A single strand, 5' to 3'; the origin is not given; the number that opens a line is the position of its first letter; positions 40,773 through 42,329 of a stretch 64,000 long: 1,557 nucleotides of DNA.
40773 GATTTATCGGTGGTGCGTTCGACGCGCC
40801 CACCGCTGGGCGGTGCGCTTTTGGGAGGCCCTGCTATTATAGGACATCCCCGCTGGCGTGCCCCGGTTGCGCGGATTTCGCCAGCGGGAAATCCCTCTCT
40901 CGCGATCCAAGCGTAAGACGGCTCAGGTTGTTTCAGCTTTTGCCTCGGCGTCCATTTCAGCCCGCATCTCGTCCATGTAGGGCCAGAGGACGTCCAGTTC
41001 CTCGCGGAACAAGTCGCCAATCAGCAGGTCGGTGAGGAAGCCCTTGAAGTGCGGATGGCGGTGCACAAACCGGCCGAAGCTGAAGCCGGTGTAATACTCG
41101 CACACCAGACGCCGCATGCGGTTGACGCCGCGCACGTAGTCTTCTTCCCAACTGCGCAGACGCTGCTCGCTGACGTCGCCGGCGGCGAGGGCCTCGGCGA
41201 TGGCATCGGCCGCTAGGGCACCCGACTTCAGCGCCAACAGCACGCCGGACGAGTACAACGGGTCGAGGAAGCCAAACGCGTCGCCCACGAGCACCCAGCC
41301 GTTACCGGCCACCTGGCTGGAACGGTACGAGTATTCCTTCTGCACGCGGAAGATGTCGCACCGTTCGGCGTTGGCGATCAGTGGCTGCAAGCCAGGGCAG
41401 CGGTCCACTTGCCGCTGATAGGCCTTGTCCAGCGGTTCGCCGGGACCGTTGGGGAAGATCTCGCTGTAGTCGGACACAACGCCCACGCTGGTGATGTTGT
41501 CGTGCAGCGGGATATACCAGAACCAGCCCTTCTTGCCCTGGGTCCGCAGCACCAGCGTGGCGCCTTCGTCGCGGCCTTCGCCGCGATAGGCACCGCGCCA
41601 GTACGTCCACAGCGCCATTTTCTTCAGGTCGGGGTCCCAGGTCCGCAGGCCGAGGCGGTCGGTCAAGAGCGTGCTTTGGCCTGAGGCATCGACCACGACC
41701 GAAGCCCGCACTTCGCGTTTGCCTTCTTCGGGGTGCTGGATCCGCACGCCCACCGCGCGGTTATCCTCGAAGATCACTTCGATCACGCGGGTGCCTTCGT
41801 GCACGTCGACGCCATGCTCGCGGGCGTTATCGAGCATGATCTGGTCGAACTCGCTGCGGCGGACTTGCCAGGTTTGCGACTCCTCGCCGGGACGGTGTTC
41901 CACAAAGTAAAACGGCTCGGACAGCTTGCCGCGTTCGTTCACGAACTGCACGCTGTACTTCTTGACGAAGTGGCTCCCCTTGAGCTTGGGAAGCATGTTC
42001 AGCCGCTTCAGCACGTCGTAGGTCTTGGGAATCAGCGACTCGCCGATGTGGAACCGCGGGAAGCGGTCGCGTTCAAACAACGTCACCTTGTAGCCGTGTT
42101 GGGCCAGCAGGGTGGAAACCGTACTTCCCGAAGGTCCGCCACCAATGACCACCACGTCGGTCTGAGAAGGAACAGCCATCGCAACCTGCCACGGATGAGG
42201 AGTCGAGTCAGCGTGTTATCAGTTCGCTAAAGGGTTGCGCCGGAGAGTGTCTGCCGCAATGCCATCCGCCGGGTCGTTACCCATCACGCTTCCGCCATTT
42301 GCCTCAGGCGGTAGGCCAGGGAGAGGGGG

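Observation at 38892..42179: Two different flavin-dependent halogenases in tandem, outside any recognisable biosynthetic cluster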

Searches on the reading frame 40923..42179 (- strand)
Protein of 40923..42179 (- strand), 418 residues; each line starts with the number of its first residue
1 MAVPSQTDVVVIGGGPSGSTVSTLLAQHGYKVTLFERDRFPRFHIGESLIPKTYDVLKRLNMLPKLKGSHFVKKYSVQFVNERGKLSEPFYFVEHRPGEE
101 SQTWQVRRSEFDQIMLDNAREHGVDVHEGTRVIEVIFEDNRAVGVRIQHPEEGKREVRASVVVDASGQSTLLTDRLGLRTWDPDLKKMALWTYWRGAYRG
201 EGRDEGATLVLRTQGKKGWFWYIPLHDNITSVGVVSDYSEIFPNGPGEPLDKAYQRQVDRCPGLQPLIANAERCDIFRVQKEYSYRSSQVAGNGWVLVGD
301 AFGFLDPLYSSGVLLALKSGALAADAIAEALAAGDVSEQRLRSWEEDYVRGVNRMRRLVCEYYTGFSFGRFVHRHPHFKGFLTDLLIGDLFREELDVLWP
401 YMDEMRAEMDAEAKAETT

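Call 7: search_protein_families(library=pfam, proteins=[window:40923-42179:-], max_evalue=0.01)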
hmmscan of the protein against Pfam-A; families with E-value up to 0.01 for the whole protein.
window:40923-42179:- (418 aa): 14 families
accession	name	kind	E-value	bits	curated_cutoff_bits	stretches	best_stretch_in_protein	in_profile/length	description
PF04820.20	Trp_halogenase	-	4.2e-30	105.4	21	2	102-364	151-387/458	Tryptophan halogenase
PF01494.25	FAD_binding_3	-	1e-16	61.6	22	1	6-347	1-337/349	FAD binding domain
PF01266.30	DAO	-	3.5e-13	50.2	27.9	2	8-41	1-34/353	FAD dependent oxidoreductase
PF12831.13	FAD_oxidored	-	7.8e-13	48.9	27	1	8-172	1-150/416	FAD dependent oxidoreductase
PF07992.20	Pyr_redox_2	-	8.3e-09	35.7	26.1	1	8-41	2-36/291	Pyridine nucleotide-disulphide oxidoreductase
PF00070.33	Pyr_redox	-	1.2e-08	35.8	22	1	9-40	2-33/82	Pyridine nucleotide-disulphide oxidoreductase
PF00890.30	FAD_binding_2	-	1.5e-08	34.7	20.4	1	114-168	147-203/414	FAD binding domain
PF13450.12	NAD_binding_8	-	1.6e-06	28.8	21.9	1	11-41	1-31/68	NAD(P)-binding Rossmann-like domain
PF05834.18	Lycopene_cycl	-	1.9e-05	24.4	23.4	0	94-170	71-144/380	Lycopene cyclase protein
PF00732.25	GMC_oxred_N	-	2.3e-05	24.8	23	1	103-167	121-189/218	GMC oxidoreductase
PF03486.20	HI0933_like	-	3.5e-05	23.8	50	1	8-38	2-32/244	HI0933-like protein Rossmann domain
PF01134.28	GIDA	-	0.00011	21.8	22.1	1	8-36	1-29/391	Glucose inhibited division protein A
PF01946.23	Thi4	-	0.0003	20.5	26.2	1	6-37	17-49/235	Thi4 family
PF13738.12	Pyr_redox_3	-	0.0086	15.8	30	0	5-60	163-221/305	Pyridine nucleotide-disulphide oxidoreductase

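Call 8: search_protein_families(library=ncbifam, proteins=[window:40923-42179:-], max_evalue=0.01)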
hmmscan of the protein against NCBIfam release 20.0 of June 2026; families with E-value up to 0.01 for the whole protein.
window:40923-42179:- (418 aa): 111 families (the best 25 are shown)
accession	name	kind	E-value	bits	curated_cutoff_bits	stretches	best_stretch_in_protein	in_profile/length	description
NF033113.0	halo_ClmS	equivalog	2e-69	234.6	900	1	6-368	2-362/570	chloramphenicol-biosynthetic FADH2-dependent halogenase CmlS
NF049967.1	QhpG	equivalog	4.6e-47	160.9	240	1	9-363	1-322/423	flavin-dependent monooxygenase QhpG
TIGR02032.1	GG-red-SF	subfamily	4.1e-40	138.3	158.8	1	8-327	2-297/297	geranylgeranyl reductase family protein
NF038171.1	maturase_LodB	equivalog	6.6e-33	114.3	400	1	8-363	1-345/361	lysine-epsilon-oxidase maturase LodB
NF041080.1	DGGGPL_reductase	equivalog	1.2e-25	90.3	580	2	8-177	3-164/447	digeranylgeranylglycerophospholipid reductase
NF038174.1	maturase_GoxB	equivalog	1.5e-20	73.6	400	1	8-356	2-336/358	glycine oxidase maturase GoxB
NF045655.1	MkRedMenJ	equivalog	8.9e-20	71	700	2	5-233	3-225/406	menaquinone reductase MenJ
NF004834.1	PRK06185.1-3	subfamily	2.2e-17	63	500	1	6-182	7-182/420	FAD-dependent oxidoreductase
NF041385.1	Dggglyphlred_Halo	equivalog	4e-17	61.8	700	1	6-348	4-336/405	digeranylgeranylglycerophospholipid reductase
NF041160.1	DGGPL_Thplmales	equivalog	5.7e-16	58.4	780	1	7-346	4-329/396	digeranylgeranylglycerophospholipid reductase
TIGR02023.1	BchP-ChlP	subfamily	1.5e-15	57.1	343.3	2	8-175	2-160/388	geranylgeranyl diphosphate reductase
NF004833.1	PRK06185.1-1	subfamily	4e-15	55.5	488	1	6-343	2-331/403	FAD-dependent oxidoreductase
NF004835.0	PRK06185.1-4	equivalog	1.3e-13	50.6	601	1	6-183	10-186/411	FAD-dependent oxidoreductase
NF007542.0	PRK10157.1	subfamily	4e-12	45.6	610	1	8-178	7-172/428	FAD-dependent oxidoreductase FixC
NF005720.0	PRK07538.1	subfamily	5.3e-12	45.4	400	1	6-216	2-210/418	hypothetical protein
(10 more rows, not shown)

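Call 10: search_solved_structures(query=window:40923-42179:-, max_evalue=0.00001, show_alignments=2)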
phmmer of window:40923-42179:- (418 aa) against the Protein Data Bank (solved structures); distinct sequences matched with E-value up to 0.00001: 52.
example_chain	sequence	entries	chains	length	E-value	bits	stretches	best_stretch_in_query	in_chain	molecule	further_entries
8zop_A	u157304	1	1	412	2e-72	247.5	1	6-363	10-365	Halogenase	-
3e1t_A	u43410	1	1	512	1.9e-62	214.6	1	4-361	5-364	Halogenase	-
3i3l_A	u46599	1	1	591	7.9e-56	192.8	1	6-368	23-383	Alkylhalidase CmlS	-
5buk_A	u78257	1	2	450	1.8e-55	191.6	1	5-396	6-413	FADH2-dependent halogenase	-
5dbj_E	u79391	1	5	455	6e-53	183.3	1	7-405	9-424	FADH2-dependent halogenase PltA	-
7fco_A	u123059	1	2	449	3.6e-52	180.7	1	7-394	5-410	ChlB4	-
5bul_A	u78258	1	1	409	1e-46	162.8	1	7-337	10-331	flavin-dependent halogenase triple mutant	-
3nix_A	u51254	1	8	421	5.5e-46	160.4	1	6-388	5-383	Flavoprotein/dehydrogenase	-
5bva_A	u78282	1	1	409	7.6e-46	159.9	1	7-338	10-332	flavin-dependent halogenase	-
8gu0_A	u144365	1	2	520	4e-42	147.6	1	1-346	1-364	Non-heme halogenase radH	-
7xgb_A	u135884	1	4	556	4.1e-24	88.3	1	7-341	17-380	Tetracycline 7-halogenase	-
7v0b_A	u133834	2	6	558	4.2e-24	88.3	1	7-341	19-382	Tetracycline 7-halogenase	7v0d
6bzt_A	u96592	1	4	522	8.8e-17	64.1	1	5-367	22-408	Halogenase PltM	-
6bza_A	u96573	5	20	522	1e-16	63.9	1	5-367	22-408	Halogenase PltM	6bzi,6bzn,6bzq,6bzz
3oz2_A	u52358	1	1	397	1.8e-15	59.8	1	7-346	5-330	Digeranylgeranylglycerophospholipid reductase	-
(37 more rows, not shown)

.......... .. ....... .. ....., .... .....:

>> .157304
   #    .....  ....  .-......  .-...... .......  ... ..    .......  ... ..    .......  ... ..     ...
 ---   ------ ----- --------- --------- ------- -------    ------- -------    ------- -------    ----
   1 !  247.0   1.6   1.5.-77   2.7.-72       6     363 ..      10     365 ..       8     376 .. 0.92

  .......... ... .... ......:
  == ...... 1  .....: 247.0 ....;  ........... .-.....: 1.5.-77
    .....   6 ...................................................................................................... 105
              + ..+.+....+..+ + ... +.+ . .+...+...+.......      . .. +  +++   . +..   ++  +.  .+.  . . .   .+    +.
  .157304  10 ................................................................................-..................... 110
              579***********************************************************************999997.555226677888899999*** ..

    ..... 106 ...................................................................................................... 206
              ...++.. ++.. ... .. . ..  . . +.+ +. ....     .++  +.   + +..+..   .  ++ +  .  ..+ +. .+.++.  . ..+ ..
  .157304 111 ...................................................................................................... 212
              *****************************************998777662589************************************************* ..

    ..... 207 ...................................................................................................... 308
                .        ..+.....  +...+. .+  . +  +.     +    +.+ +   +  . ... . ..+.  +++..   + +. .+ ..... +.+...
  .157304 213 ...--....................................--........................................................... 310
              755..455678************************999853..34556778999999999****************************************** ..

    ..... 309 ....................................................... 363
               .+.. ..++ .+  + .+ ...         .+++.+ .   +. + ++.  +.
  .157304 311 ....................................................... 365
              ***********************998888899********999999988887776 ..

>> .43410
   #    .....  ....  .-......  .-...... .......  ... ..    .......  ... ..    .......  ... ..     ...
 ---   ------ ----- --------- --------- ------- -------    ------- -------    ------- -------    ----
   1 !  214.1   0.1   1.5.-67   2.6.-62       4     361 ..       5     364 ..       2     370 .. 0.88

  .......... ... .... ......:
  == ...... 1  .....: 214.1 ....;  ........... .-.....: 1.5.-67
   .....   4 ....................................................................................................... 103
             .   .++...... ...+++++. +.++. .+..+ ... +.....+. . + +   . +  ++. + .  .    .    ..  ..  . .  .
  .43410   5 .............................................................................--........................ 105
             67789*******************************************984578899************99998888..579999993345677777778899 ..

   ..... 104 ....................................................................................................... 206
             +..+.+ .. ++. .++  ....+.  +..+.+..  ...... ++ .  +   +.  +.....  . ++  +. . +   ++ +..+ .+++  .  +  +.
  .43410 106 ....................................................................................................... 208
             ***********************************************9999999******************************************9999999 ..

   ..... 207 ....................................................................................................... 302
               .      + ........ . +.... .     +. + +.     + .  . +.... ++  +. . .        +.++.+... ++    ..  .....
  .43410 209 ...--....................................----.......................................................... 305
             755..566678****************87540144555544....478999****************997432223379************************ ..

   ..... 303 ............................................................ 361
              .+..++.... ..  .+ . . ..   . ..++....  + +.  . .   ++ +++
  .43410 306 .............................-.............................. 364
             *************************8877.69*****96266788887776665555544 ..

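Call 15: find_encoding_contigs(protein=window:40923-42179:-, flank=10000, max_places=6)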
Protein window:40923-42179:- (418 aa): 13 contigs read that carry it; 6 places shown.
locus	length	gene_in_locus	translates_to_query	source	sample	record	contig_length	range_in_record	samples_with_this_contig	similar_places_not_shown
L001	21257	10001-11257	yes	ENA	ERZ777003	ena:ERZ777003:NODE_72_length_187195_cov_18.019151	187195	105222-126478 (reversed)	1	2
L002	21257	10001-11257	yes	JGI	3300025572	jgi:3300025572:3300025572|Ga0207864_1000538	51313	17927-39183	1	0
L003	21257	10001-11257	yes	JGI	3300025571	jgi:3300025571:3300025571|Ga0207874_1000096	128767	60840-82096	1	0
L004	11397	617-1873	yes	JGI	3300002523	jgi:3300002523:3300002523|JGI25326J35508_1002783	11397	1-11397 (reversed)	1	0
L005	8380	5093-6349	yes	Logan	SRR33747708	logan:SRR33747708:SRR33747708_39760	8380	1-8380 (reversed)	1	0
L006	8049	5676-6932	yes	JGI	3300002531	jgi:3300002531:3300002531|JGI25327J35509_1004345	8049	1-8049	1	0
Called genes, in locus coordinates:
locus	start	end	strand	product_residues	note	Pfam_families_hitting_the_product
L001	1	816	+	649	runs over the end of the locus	PF16177:ACAS_N, PF00501:AMP-binding, PF13193:AMP-binding_C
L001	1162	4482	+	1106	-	PF00930:DPPIV_N (faint), PF07676:PD40, PF26549:Tricorn_N, PF26550:Tricorn_2nd, PF14684:Tricorn_C1, PF14685:PDZ_Tricorn, PF03572:Peptidase_S41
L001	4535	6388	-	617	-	PF07470:Glyco_hydro_88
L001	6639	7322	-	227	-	PF00160:Pro_isomerase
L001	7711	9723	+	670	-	PF00795:CN_hydrolase, PF02540:NAD_synthase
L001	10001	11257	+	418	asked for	PF00070:Pyr_redox (faint), PF00890:FAD_binding_2 (faint), PF01266:DAO (weak), PF01494:FAD_binding_3, PF04820:Trp_halogenase, PF12831:FAD_oxidored, PF13450:NAD_binding_8 (weak), PF04820:Trp_halogenase, +3 more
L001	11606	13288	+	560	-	PF04820:Trp_halogenase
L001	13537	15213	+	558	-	PF01979:Amidohydro_1, PF07969:Amidohydro_3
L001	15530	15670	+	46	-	-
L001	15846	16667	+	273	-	PF00891:Methyltransf_2, PF01209:Ubie_methyltran, PF05175:MTS, PF13489:Methyltransf_23, PF13649:Methyltransf_25, PF13847:Methyltransf_31, PF08241:Methyltransf_11, PF08242:Methyltransf_12, +5 more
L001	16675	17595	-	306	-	PF00398:RrnaAD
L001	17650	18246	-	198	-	PF00677:Lum_binding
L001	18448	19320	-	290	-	PF01066:CDP-OH_P_transf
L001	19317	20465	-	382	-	PF02666:PS_Dcarbxylase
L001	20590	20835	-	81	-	-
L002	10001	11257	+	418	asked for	PF00070:Pyr_redox (faint), PF00890:FAD_binding_2 (faint), PF01266:DAO (weak), PF01494:FAD_binding_3, PF04820:Trp_halogenase, PF12831:FAD_oxidored, PF13450:NAD_binding_8 (weak), PF04820:Trp_halogenase, +3 more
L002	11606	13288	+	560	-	PF04820:Trp_halogenase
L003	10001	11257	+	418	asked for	PF00070:Pyr_redox (faint), PF00890:FAD_binding_2 (faint), PF01266:DAO (weak), PF01494:FAD_binding_3, PF04820:Trp_halogenase, PF12831:FAD_oxidored, PF13450:NAD_binding_8 (weak), PF04820:Trp_halogenase, +3 more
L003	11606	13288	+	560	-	PF04820:Trp_halogenase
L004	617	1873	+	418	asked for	PF00070:Pyr_redox (faint), PF00890:FAD_binding_2 (faint), PF01266:DAO (weak), PF01494:FAD_binding_3, PF04820:Trp_halogenase, PF12831:FAD_oxidored, PF13450:NAD_binding_8 (weak), PF04820:Trp_halogenase, +3 more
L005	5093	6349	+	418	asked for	PF00070:Pyr_redox (faint), PF00890:FAD_binding_2 (faint), PF01266:DAO (weak), PF01494:FAD_binding_3, PF04820:Trp_halogenase, PF12831:FAD_oxidored, PF13450:NAD_binding_8 (weak), PF04820:Trp_halogenase, +3 more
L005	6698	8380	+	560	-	PF04820:Trp_halogenase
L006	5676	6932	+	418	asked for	PF00070:Pyr_redox (faint), PF00890:FAD_binding_2 (faint), PF01266:DAO (weak), PF01494:FAD_binding_3, PF04820:Trp_halogenase, PF12831:FAD_oxidored, PF13450:NAD_binding_8 (weak), PF04820:Trp_halogenase, +3 more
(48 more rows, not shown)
